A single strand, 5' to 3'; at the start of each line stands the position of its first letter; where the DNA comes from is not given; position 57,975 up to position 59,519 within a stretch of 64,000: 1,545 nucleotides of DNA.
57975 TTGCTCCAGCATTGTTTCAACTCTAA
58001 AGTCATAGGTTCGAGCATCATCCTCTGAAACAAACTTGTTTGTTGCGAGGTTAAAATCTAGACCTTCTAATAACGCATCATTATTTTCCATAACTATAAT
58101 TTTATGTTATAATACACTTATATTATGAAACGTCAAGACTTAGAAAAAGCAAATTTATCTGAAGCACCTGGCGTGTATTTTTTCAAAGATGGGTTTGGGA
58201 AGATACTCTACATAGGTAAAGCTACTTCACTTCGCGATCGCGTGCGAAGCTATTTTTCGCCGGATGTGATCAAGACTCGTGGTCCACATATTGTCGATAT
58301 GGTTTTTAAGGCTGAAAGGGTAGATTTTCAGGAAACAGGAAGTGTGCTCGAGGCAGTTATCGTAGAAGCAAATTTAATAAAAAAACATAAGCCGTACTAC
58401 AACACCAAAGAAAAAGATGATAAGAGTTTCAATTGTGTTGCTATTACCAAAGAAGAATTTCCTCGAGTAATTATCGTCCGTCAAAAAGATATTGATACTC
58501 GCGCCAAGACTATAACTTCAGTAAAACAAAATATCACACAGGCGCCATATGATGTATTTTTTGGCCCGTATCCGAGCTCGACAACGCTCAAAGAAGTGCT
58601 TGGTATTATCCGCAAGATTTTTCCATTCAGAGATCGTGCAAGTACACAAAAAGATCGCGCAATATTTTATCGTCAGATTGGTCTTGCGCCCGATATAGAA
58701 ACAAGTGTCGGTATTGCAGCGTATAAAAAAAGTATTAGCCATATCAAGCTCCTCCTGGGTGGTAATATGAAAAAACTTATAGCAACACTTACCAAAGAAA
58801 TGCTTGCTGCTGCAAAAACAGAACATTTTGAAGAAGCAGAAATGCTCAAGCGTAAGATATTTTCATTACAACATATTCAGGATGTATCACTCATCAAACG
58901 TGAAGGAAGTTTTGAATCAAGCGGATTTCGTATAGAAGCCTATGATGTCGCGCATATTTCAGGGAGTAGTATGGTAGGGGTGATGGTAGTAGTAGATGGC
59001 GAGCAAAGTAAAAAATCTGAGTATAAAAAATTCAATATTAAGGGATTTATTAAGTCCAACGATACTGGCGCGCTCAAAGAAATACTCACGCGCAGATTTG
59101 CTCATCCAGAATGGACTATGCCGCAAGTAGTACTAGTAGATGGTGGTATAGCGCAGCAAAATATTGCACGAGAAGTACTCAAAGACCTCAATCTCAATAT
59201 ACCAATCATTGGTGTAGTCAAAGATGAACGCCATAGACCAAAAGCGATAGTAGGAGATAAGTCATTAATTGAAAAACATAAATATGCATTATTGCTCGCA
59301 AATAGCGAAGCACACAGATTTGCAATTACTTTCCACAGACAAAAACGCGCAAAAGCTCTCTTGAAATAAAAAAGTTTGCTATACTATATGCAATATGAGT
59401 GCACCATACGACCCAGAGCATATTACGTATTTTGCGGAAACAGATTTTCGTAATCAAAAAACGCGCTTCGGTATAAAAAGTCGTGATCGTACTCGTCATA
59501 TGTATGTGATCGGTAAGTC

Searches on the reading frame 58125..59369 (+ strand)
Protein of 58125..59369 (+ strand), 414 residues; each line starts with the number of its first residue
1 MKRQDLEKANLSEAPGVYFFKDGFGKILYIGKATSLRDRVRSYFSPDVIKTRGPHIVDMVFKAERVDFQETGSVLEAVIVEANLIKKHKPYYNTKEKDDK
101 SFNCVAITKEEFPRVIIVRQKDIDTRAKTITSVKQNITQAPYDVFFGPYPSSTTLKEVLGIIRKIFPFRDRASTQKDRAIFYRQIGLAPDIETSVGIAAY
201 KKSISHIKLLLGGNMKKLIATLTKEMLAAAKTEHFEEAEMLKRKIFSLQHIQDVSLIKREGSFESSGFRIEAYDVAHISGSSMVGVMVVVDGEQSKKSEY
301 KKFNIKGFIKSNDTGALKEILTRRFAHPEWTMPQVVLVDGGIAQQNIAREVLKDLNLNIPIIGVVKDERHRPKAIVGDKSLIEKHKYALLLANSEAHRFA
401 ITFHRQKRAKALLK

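Call 3: search_protein_families(library=pfam, proteins=[window:58125-59369:+], max_evalue=0.01)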
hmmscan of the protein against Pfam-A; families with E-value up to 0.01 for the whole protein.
window:58125-59369:+ (414 aa): 4 families
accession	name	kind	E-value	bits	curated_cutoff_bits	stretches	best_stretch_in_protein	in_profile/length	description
PF08459.17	UvrC_RNaseH_dom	-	2.8e-34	118.7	22.3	1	268-401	11-159/159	UvrC RNAse H endonuclease domain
PF02151.25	UVR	-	8.7e-06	25.8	21.5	1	216-250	1-35/36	UvrB/uvrC motif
PF01541.30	GIY-YIG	-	3.2e-05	24.6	22.6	1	15-92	2-77/78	GIY-YIG catalytic domain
PF22951.1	3HBD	-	0.0046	17.6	27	0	69-139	2-68/100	Three-helical bundle domain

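Call 19: search_protein_families(library=pfam, alignment_id=A2, max_evalue=0.001)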
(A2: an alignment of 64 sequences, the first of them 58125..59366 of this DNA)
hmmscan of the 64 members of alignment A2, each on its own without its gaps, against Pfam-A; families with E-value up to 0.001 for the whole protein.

A. member 1, window:58125-59366:+ (414 aa): 3 families
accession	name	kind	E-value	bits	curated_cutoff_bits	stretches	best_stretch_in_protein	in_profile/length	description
PF08459.17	UvrC_RNaseH_dom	-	2.8e-34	118.7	22.3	1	268-401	11-159/159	UvrC RNAse H endonuclease domain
PF02151.25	UVR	-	8.7e-06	25.8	21.5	1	216-250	1-35/36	UvrB/uvrC motif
PF01541.30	GIY-YIG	-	3.2e-05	24.6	22.6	1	15-92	2-77/78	GIY-YIG catalytic domain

B. families by the number of members that match (of 64 scanned): 23 families
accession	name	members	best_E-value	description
PF13200.12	DUF4015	14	6.7e-102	Putative glycosyl hydrolase domain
PF00768.25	Peptidase_S11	13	5.7e-33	D-alanyl-D-alanine carboxypeptidase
PF03734.19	YkuD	13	4.8e-18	L,D-transpeptidase catalytic domain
PF13354.11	Beta-lactamase2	12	6.7e-10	Beta-lactamase enzyme family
PF14871.12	GHL6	7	2.4e-06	Hypothetical glycosyl hydrolase 6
PF02113.21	Peptidase_S13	5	7.7e-06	D-Ala-D-Ala carboxypeptidase 3 (S13) family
PF01625.27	PMSR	4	2.8e-44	Peptide methionine sulfoxide reductase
PF07963.17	N_methyl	4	6.3e-11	Prokaryotic N-terminal methylation motif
PF00588.24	SpoU_methylase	3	4.8e-40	SpoU rRNA Methylase family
PF08032.17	SpoU_sub_bind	3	1.1e-11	RNA 2'-O ribose methyltransferase substrate binding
PF08459.17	UvrC_RNaseH_dom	2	2.8e-34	UvrC RNAse H endonuclease domain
PF02151.25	UVR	2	2.3e-06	UvrB/uvrC motif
PF01541.30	GIY-YIG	2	3.2e-06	GIY-YIG catalytic domain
PF09587.15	PGA_cap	1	5.8e-59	Bacterial capsule synthesis protein PGA_cap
PF02882.25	THF_DHG_CYH_C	1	1.6e-52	Tetrahydrofolate dehydrogenase/cyclohydrolase, NAD(P)-binding domain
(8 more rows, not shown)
